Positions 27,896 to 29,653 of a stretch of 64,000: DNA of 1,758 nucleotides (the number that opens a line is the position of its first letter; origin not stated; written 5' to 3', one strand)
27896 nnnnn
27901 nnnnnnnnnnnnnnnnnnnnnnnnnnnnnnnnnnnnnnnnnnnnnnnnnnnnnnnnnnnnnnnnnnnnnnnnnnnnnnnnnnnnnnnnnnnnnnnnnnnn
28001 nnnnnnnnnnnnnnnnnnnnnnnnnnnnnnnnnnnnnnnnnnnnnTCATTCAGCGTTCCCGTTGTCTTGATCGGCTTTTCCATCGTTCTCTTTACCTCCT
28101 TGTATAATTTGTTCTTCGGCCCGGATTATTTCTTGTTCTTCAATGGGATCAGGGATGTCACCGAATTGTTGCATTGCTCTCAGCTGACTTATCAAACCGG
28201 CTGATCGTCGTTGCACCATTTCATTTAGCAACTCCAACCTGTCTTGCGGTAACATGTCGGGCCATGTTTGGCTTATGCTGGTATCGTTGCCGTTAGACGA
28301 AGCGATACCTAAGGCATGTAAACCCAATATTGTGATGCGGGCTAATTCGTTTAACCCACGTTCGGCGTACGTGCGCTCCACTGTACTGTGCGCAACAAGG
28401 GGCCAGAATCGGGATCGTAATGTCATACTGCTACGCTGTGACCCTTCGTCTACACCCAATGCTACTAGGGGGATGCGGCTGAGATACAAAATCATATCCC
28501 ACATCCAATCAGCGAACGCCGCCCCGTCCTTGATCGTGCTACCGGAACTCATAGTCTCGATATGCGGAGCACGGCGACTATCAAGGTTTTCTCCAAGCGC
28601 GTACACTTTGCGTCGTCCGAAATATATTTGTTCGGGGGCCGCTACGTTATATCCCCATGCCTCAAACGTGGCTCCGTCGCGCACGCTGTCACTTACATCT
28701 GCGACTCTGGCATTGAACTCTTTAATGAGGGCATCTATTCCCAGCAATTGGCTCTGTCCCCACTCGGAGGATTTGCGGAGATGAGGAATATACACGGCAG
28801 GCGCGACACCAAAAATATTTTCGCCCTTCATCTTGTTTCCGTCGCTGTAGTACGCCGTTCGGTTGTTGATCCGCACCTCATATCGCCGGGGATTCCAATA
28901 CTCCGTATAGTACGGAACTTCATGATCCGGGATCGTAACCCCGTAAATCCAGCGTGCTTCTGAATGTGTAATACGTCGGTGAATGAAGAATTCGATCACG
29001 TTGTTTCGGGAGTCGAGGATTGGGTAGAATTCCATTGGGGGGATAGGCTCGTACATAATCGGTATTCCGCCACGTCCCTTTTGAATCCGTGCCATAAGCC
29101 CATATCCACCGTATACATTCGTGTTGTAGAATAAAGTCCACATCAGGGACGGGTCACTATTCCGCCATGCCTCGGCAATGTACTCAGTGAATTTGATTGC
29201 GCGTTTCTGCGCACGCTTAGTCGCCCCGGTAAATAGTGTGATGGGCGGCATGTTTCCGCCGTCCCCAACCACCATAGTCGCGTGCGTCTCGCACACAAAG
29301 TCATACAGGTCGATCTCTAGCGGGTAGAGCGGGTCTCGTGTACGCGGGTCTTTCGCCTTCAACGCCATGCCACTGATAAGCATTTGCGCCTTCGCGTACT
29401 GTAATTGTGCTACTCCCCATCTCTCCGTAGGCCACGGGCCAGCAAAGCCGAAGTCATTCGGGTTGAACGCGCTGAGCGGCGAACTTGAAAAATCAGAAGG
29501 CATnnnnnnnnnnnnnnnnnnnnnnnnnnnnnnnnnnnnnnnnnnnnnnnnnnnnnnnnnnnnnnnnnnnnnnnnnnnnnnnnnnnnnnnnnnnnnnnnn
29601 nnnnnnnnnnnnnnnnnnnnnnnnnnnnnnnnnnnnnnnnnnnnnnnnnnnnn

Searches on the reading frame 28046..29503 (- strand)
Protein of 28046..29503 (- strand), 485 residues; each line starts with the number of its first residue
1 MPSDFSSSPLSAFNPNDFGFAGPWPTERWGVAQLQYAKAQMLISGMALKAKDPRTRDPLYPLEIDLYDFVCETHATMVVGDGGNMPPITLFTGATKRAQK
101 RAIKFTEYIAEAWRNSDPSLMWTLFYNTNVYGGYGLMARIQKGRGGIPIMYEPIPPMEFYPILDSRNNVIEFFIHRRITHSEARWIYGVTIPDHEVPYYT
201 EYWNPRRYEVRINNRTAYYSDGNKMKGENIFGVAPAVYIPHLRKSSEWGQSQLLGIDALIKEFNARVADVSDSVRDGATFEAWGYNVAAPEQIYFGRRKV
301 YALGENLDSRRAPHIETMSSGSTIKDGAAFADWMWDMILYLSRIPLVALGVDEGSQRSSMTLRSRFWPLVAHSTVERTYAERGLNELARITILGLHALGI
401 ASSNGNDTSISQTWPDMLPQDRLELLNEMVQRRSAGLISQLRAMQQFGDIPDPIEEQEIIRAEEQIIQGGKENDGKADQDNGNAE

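Call 32: search_protein_families(library=phrogs, proteins=[window:28046-29503:-], max_evalue=0.001)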
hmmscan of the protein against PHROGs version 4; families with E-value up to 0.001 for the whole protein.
window:28046-29503:- (485 aa): 2 families
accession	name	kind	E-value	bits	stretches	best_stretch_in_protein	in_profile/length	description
phrog_64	-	head and packaging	1.1e-17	64.7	1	147-481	194-512/547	portal protein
phrog_533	-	head and packaging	2.9e-07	30.4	1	378-480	392-490/495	portal protein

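Call 74: search_dna_similar(query=window:28046-29500:-, collection=phages, mode=protein, max_evalue=0.001, max_rows=10)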
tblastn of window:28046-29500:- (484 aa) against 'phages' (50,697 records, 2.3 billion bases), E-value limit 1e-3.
Records with a match: 6; places in all: 6; records where one place covers at least 80% of the query: 0.
Best place of each record, by identity: <60% 6.
By first word of the organism name: Streptomyces 6.
By host as written in the record: Streptomyces sp. 5a 2; Streptomyces lividans JI 1326 2; Streptomyces turgidiscabies 1; Streptomyces mirabilis NRRL B-2400 1.
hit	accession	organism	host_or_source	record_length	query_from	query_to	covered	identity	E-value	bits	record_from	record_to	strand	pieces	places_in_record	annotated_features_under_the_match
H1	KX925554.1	Streptomyces phage BRock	Streptomyces sp. 5a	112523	228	447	45%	25.6%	4e-6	56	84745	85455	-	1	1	portal protein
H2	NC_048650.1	Streptomyces phage BRock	Streptomyces sp. 5a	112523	228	447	45%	25.6%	4e-6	56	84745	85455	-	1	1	portal protein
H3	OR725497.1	Streptomyces phage LuckySocke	Streptomyces lividans JI 1326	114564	228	447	45%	23.6%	2e-5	53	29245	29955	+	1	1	76: portal protein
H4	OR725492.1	Streptomyces phage Alone3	Streptomyces lividans JI 1326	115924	228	447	45%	23.6%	2e-5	53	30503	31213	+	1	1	78: portal protein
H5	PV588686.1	Streptomyces phage pSt2308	Streptomyces turgidiscabies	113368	228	447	45%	23.2%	3e-4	50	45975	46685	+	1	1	portal protein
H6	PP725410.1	Streptomyces phage GiJojo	Streptomyces mirabilis NRRL B-2400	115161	228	447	45%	23.2%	3e-4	50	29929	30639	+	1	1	69: portal protein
